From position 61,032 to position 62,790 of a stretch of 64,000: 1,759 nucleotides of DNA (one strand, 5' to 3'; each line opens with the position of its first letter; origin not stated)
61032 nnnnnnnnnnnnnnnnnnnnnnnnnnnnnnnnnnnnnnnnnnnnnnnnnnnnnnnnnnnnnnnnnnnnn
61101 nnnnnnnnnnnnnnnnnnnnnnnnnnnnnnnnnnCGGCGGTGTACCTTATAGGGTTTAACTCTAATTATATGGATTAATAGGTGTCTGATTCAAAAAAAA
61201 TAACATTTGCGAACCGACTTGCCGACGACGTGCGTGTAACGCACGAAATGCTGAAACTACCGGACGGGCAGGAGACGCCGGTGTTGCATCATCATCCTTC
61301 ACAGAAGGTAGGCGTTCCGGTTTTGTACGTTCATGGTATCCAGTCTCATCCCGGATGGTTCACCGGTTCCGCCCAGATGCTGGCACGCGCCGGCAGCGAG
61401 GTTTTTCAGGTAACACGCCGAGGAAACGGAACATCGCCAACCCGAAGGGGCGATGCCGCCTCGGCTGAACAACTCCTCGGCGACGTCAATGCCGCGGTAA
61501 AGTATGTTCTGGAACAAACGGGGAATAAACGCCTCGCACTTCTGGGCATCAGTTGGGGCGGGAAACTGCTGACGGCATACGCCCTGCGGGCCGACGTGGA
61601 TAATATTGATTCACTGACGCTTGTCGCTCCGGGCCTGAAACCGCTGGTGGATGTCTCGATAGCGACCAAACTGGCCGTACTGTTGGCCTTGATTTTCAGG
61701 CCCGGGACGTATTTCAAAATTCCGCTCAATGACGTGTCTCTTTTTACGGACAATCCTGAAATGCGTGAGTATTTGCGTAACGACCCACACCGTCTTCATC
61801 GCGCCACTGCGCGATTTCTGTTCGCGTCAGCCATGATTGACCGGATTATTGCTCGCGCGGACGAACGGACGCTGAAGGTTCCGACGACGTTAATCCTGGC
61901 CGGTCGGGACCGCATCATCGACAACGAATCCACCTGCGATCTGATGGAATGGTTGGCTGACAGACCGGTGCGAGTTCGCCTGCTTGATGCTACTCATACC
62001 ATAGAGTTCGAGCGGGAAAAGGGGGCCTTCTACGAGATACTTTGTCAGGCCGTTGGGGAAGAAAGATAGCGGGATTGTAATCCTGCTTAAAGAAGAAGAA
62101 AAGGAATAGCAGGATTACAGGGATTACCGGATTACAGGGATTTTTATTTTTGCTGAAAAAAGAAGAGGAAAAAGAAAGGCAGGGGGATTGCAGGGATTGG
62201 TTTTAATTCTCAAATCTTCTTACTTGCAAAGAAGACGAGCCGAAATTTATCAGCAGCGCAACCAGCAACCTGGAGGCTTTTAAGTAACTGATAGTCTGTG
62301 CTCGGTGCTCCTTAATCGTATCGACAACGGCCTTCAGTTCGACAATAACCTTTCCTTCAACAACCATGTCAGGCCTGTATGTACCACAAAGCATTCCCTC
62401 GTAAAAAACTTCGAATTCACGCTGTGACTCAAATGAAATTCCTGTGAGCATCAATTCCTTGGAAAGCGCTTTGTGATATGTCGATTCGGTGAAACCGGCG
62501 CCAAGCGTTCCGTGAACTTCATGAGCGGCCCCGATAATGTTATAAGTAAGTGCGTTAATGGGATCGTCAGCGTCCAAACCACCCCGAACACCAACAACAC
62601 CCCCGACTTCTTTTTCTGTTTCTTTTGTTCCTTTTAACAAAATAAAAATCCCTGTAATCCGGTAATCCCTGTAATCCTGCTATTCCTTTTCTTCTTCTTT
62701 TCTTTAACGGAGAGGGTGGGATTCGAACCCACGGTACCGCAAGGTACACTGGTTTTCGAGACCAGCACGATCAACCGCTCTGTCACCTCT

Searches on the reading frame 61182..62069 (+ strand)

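Call 10: search_protein_families(library=ncbifam, proteins=[window:61182-62069:+])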
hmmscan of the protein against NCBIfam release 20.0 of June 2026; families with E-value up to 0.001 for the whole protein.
window:61182-62069:+ (295 aa): 6 families
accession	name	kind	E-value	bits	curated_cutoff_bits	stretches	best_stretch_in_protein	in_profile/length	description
NF011457.0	PRK14875.1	equivalog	4.2e-07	29.3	307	1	38-151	126-233/372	acetoin dehydrogenase dihydrolipoyllysine-residue acetyltransferase subunit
NF051488.1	bifunc_PcaDC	exception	3.3e-06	26.5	390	1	61-280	29-240/375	bifunctional 3-oxoadipate enol-lactonase/4-carboxymuconolactone decarboxylase PcaDC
NF058544.1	IVPilMotSglTMyx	equivalog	8.2e-06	25.8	300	1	67-157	59-145/210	type IV pili motility protein SglT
NF047920.1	lactonase_UilS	equivalog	8.7e-05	22.4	400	0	64-144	45-127/285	UilS family quorum-quenching N-acyl-homoserine lactonase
TIGR03100.1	hydr1_PEP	hypoth_equivalog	0.00051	19.4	168.45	0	62-290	48-271/274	hydrolase 1, exosortase A system-associated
TIGR03101.1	hydr2_PEP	hypoth_equivalog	0.00097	18.7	202.75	0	63-150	48-132/266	hydrolase 2, exosortase A system-associated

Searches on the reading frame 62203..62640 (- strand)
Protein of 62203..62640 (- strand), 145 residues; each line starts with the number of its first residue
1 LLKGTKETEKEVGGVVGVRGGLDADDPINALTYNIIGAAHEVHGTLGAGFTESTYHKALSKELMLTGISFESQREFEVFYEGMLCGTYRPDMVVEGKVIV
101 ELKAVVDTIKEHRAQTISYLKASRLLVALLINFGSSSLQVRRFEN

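Call 71: search_protein_families(library=ncbifam, proteins=[window:62203-62640:-], max_evalue=0.001)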
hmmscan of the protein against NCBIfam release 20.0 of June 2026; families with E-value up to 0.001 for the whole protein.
window:62203-62640:- (145 aa): 1 family
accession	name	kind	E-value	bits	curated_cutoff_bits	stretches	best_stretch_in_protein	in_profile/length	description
TIGR04256.1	GxxExxY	subfamily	1.2e-38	132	35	1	31-143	2-115/116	GxxExxY protein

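Call 77: search_protein_families(library=pfam, proteins=[window:62203-62640:-], max_evalue=0.001)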
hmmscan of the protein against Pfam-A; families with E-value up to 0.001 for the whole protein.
window:62203-62640:- (145 aa): 1 family
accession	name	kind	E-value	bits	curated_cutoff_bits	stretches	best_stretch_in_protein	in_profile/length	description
PF13366.12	PDDEXK_3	-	2.3e-37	128.4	22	1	30-142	2-116/117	PD-(D/E)XK nuclease superfamily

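Call 88: search_solved_structures(query=window:62203-62640:-, max_evalue=0.01)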
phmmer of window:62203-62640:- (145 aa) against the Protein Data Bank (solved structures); distinct sequences matched with E-value up to 0.01: 0.
